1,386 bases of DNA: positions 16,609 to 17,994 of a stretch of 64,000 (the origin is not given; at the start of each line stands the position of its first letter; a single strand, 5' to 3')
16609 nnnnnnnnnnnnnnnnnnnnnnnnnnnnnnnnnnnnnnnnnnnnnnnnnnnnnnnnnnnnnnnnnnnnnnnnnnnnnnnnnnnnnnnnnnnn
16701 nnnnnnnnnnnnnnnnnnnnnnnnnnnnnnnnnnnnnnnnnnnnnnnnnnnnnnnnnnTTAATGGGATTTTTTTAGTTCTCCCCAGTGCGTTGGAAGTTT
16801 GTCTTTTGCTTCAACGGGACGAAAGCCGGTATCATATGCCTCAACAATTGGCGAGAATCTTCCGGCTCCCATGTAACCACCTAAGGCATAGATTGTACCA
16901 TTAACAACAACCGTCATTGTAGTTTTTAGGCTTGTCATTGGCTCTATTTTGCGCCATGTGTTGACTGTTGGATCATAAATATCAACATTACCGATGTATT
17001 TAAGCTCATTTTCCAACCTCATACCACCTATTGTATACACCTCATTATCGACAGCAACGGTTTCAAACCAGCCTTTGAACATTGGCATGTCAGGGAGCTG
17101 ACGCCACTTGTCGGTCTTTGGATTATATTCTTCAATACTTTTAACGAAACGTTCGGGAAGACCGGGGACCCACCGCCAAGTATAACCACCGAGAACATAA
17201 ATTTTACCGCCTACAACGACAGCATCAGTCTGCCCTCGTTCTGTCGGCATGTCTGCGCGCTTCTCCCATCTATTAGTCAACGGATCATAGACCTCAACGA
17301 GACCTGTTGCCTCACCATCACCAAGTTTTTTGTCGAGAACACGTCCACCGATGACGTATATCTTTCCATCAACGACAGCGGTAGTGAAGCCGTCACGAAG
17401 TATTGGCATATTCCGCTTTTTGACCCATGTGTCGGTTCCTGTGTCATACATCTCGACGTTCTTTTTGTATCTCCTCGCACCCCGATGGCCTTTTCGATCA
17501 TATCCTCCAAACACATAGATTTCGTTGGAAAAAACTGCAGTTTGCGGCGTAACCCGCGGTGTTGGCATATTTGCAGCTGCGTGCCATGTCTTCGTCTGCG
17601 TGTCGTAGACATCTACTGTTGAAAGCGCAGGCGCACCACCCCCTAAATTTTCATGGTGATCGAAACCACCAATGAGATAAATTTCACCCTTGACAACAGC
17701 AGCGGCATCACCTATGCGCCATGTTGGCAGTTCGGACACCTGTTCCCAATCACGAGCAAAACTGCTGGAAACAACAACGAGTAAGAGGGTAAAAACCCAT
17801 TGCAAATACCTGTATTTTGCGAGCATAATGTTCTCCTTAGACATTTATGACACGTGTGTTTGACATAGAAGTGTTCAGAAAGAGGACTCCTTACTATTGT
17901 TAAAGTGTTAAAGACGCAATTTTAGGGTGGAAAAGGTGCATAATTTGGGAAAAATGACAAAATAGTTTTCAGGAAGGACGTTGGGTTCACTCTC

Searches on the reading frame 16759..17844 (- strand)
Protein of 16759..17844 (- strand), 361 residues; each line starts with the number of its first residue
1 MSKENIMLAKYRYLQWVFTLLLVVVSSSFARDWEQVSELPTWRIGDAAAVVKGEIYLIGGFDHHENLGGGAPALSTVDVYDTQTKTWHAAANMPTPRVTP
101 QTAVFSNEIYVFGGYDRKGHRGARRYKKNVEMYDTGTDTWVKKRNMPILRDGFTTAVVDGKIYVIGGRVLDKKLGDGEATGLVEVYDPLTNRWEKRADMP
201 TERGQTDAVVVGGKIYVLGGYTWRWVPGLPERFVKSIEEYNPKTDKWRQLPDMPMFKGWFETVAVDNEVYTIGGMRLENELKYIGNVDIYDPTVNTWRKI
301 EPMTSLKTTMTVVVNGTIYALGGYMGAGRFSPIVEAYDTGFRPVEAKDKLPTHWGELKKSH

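Call 4: search_protein_families(library=pfam, proteins=[window:16759-17844:-], max_evalue=1)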
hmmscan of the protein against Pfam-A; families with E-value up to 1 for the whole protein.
window:16759-17844:- (361 aa): 12 families
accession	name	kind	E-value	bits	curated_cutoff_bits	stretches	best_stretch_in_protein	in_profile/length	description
PF01344.31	Kelch_1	-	1.9e-69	229.1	20.1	6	206-254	5-46/46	Kelch motif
PF13964.12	Kelch_6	-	1.7e-44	148.8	25.3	6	150-203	2-50/50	Kelch motif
PF25210.1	Kelch_FKB95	-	3.3e-42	145.4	70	4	36-140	26-120/268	FKB95, Kelch-repeats domain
PF24681.1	Kelch_KLHDC2_KLHL20_DRC7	-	1.5e-41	142.6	50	4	47-274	3-221/221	KLHDC2/KLHL20/DRC7 Kelch-repeats domain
PF07646.21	Kelch_2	-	1.4e-34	116.7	21.3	4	150-200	2-48/48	Kelch motif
PF13418.12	Kelch_4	-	1.3e-27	95.9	21.6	5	151-201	3-49/49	Galactose oxidase, central domain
PF24981.1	Beta-prop_ATRN-LZTR1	-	5.5e-27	95.2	50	3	74-222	122-281/289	Attractin/LZTR1 beta-propeller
PF24996.1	NANM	-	1.3e-23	83.9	45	4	70-168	27-125/350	N-acetylneuraminate epimerase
PF13415.12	Kelch_3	-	3e-23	81.9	22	3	53-98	2-41/48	Galactose oxidase, central domain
PF19755.4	DUF6242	-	8.6e-07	29.5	29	1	79-170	122-209/217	Domain of unknown function (DUF6242)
PF13854.13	Kelch_HCF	-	2.1e-06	27.7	113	2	37-169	116-259/345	Host cell factor, Kelch-repeats domain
PF07893.19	DUF1668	-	0.033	14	23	0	183-256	84-162/336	Protein of unknown function (DUF1668)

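Call 52: find_related_loci(query=window:16759-17844:-, collection=metagenome_contigs, flank=5000)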
Query window:16759-17844:- (361 aa) in metagenome_contigs; peptide patterns used: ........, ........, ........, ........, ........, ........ (x = any residue, [..] = any of these).
71 stretches matched a pattern; 10 encode a relative of the query (tblastn E <= 1e-3); 10 distinct loci.
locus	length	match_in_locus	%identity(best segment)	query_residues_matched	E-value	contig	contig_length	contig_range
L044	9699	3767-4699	39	16-360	4e-61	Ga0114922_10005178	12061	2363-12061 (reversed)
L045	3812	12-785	36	19-338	2e-51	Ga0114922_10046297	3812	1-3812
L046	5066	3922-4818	38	32-342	3e-51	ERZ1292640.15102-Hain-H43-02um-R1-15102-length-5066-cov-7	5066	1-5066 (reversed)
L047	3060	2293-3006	37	30-357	1e-49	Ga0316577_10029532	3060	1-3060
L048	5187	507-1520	33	33-358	1e-46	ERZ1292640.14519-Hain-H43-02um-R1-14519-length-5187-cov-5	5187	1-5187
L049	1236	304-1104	36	33-352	9e-45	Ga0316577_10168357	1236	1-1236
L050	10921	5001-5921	31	29-358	6e-37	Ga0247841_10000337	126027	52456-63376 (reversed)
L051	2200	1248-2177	30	17-358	2e-32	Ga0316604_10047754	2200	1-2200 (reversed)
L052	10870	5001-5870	28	64-338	3e-22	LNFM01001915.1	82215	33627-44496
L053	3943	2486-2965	26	139-293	2e-9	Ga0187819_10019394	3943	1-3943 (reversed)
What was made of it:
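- Tried and rejected: A metagenome scan with the Kelch protein gave only distant paralogues of 39% identity or less (call 52).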

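Call 53: find_homologous_proteins(query=window:16759-17844:-, max_evalue=1e-30)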
Query window:16759-17844:- (361 aa): 2186 proteins with E <= 1e-30 among 8000 candidates; the best 120 are listed.
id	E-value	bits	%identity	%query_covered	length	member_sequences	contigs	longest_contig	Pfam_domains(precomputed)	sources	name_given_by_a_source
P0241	8.5e-244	826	100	98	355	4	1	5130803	PF24996.1,PF07646.22,PF13964.13,PF24681.2,PF13854.13,PF13415.13,PF07734.19,PF24981.2,PF01344.32,PF25210.2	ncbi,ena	-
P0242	6.6e-204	695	85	98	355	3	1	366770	PF24996.1,PF07646.22,PF13964.13,PF24681.2,PF13854.13,PF13415.13,PF07734.19,PF24981.2,PF01344.32,PF25210.2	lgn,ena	-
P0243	4.6e-189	646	79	98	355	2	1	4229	PF24996.1,PF07646.22,PF13418.13,PF13964.13,PF24681.2,PF13854.13,PF13415.13,PF07734.19,PF24981.2,PF01344.32,PF25210.2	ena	-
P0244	3.9e-188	643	79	98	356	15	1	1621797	PF24996.1,PF07646.22,PF13964.13,PF24681.2,PF13854.13,PF13415.13,PF24981.2,PF01344.32,PF25210.2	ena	-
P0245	5.2e-188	643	78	98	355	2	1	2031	PF24996.1,PF07646.22,PF13964.13,PF24681.2,PF13854.13,PF13415.13,PF24981.2,PF01344.32,PF25210.2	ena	-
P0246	6.1e-186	636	78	98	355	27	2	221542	PF24996.1,PF07646.22,PF13418.13,PF13964.13,PF24681.2,PF13854.13,PF13415.13,PF07734.19,PF24981.2,PF01344.32,PF25210.2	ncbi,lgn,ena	-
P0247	4.5e-185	633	79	98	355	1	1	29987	PF07646.22,PF13418.13,PF24681.2,PF13415.13,PF24981.2,PF01344.32,PF25210.2,PF24996.1,PF13964.13,PF13854.13,PF07734.19,PF07893.20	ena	-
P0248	9.3e-184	629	78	98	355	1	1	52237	PF24996.1,PF07646.22,PF13964.13,PF24681.2,PF13854.13,PF13415.13,PF07734.19,PF24981.2,PF01344.32,PF25210.2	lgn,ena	-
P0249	3.4e-182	624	77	98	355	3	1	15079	PF24996.1,PF07646.22,PF13964.13,PF24681.2,PF13415.13,PF07734.19,PF24981.2,PF01344.32,PF25210.2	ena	-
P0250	1.2e-181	622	76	98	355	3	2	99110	PF24996.1,PF07646.22,PF13418.13,PF13964.13,PF24681.2,PF13854.13,PF13415.13,PF24981.2,PF01344.32,PF25210.2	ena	-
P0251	1.7e-180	618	76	98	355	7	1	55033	PF24996.1,PF07646.22,PF13964.13,PF24681.2,PF13854.13,PF13415.13,PF24981.2,PF01344.32,PF25210.2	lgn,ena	-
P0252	1.3e-179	615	75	98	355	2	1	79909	PF24996.1,PF07646.22,PF13418.13,PF13964.13,PF24681.2,PF13854.13,PF13415.13,PF07734.19,PF24981.2,PF01344.32,PF25210.2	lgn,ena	-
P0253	3.6e-179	614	76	100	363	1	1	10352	PF24996.1,PF07646.22,PF13418.13,PF13964.13,PF24681.2,PF13854.13,PF13415.13,PF07734.19,PF24981.2,PF01344.32,PF25210.2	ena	-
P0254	9.4e-179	612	78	98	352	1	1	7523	PF24996.1,PF07646.22,PF13964.13,PF24681.2,PF13854.13,PF13415.13,PF07734.19,PF24981.2,PF01344.32,PF25210.2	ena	-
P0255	9.6e-179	612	76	98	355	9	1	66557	PF24996.1,PF07646.22,PF13418.13,PF13964.13,PF24681.2,PF13854.13,PF13415.13,PF07734.19,PF24981.2,PF01344.32,PF25210.2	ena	-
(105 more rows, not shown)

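Call 54: find_encoding_contigs(protein=P0242, flank=8000, max_places=3)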
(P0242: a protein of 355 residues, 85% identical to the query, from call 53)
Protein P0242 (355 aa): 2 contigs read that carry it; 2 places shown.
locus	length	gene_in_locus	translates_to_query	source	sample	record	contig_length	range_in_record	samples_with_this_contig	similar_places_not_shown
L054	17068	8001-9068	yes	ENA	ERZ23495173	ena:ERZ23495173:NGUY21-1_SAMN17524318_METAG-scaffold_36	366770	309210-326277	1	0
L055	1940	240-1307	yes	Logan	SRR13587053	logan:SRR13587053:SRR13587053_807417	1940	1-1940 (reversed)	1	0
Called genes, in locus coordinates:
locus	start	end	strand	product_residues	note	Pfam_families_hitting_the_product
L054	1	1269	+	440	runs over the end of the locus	PF09699:Paired_CXXCH_1 (faint), PF13435:Cytochrome_C554 (faint), PF14522:Cytochrome_C7 (faint), PF13447:Multi-haem_cyto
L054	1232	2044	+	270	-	-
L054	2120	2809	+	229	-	PF00892:EamA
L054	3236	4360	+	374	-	PF19572:PorV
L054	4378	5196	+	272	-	PF18935:DUF5683 (weak)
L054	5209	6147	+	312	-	PF00701:DHDPS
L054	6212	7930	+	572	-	PF05833:NFACT_N, PF05670:NFACT-R_1, PF18297:NFACT-R_2 (weak)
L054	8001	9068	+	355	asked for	PF13415:Beta-prop_FBX42, PF13964:Beta-prop_Calicin, PF25210:Kelch_FKB95, PF01344:Kelch_1, PF24681:Kelch_KLHDC2_KLHL20_DRC7, PF24981:Beta-prop_ATRN-LZTR1, PF01344:Kelch_1, PF25210:Kelch_FKB95, +15 more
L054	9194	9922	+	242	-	-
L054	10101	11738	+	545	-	PF00118:Cpn60_TCP1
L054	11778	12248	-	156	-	-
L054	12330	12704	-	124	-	-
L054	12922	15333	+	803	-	PF13519:VWA_2 (weak)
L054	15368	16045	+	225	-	PF13709:DUF4159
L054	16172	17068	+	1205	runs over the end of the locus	-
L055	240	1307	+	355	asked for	PF13415:Beta-prop_FBX42, PF13964:Beta-prop_Calicin, PF25210:Kelch_FKB95, PF01344:Kelch_1, PF24681:Kelch_KLHDC2_KLHL20_DRC7, PF24981:Beta-prop_ATRN-LZTR1, PF01344:Kelch_1, PF25210:Kelch_FKB95, +15 more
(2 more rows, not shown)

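Call 55: find_encoding_contigs(protein=P0246, flank=8000, max_places=3)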
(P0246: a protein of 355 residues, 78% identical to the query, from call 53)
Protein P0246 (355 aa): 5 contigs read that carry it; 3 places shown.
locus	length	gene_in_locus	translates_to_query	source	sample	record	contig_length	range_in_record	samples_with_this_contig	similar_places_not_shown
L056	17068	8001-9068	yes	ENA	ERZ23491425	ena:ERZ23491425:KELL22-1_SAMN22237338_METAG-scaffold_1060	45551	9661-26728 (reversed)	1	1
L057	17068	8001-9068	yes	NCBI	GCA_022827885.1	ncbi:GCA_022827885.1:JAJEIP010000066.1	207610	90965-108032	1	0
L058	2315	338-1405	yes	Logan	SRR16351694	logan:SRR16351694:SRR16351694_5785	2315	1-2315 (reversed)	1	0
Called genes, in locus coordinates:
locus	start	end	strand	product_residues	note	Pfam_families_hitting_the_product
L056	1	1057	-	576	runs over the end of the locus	PF07638:Sigma70_ECF, PF04542:Sigma70_r2, PF08281:Sigma70_r4_2, PF04545:Sigma70_r4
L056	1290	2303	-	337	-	PF13449:Phytase-like (faint), PF06739:SBBP (faint), PF24684:Vgb_lyase (faint), PF25021:TEN_NHL (faint), PF08450:SGL (weak), PF01436:NHL, PF17170:DUF5128 (weak)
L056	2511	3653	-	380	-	PF07394:DUF1501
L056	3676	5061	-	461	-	PF08811:DUF1800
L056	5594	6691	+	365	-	PF13964:Beta-prop_Calicin, PF24681:Kelch_KLHDC2_KLHL20_DRC7, PF24981:Beta-prop_ATRN-LZTR1, PF25210:Kelch_FKB95, PF01344:Kelch_1, PF13415:Beta-prop_FBX42, PF24681:Kelch_KLHDC2_KLHL20_DRC7, PF01344:Kelch_1, +13 more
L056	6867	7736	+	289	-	PF13385:Laminin_G_3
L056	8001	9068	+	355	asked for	PF13964:Beta-prop_Calicin, PF24996:NANM, PF13415:Beta-prop_FBX42, PF25210:Kelch_FKB95, PF01344:Kelch_1, PF24681:Kelch_KLHDC2_KLHL20_DRC7, PF24981:Beta-prop_ATRN-LZTR1, PF01344:Kelch_1, +17 more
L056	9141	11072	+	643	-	PF04542:Sigma70_r2, PF04545:Sigma70_r4, PF08281:Sigma70_r4_2, PF25210:Kelch_FKB95, PF13415:Beta-prop_FBX42, PF24681:Kelch_KLHDC2_KLHL20_DRC7, PF13964:Beta-prop_Calicin, PF01344:Kelch_1, +20 more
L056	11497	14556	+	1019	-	PF04542:Sigma70_r2, PF08281:Sigma70_r4_2, PF04545:Sigma70_r4, PF23366:Beta-prop_HVO_0234 (faint), PF25852:DUF6242_C (faint), PF14870:PSII_BNR (faint), PF15902:Sortilin-Vps10 (faint)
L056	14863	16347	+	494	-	PF12679:ABC2_membrane_2, PF12698:ABC2_membrane_3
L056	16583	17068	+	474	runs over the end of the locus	PF12679:ABC2_membrane_2, PF12698:ABC2_membrane_3, PF10920:DUF2705 (weak)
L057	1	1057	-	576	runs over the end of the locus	PF07638:Sigma70_ECF, PF04542:Sigma70_r2, PF08281:Sigma70_r4_2, PF04545:Sigma70_r4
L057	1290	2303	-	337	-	PF13449:Phytase-like (faint), PF06739:SBBP (faint), PF24684:Vgb_lyase (faint), PF25021:TEN_NHL (faint), PF08450:SGL (weak), PF01436:NHL, PF17170:DUF5128 (weak)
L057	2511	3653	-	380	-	PF07394:DUF1501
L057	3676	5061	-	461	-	PF08811:DUF1800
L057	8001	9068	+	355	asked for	PF13964:Beta-prop_Calicin, PF24996:NANM, PF13415:Beta-prop_FBX42, PF25210:Kelch_FKB95, PF01344:Kelch_1, PF24681:Kelch_KLHDC2_KLHL20_DRC7, PF24981:Beta-prop_ATRN-LZTR1, PF01344:Kelch_1, +17 more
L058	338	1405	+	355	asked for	PF13964:Beta-prop_Calicin, PF24996:NANM, PF13415:Beta-prop_FBX42, PF25210:Kelch_FKB95, PF01344:Kelch_1, PF24681:Kelch_KLHDC2_KLHL20_DRC7, PF24981:Beta-prop_ATRN-LZTR1, PF01344:Kelch_1, +17 more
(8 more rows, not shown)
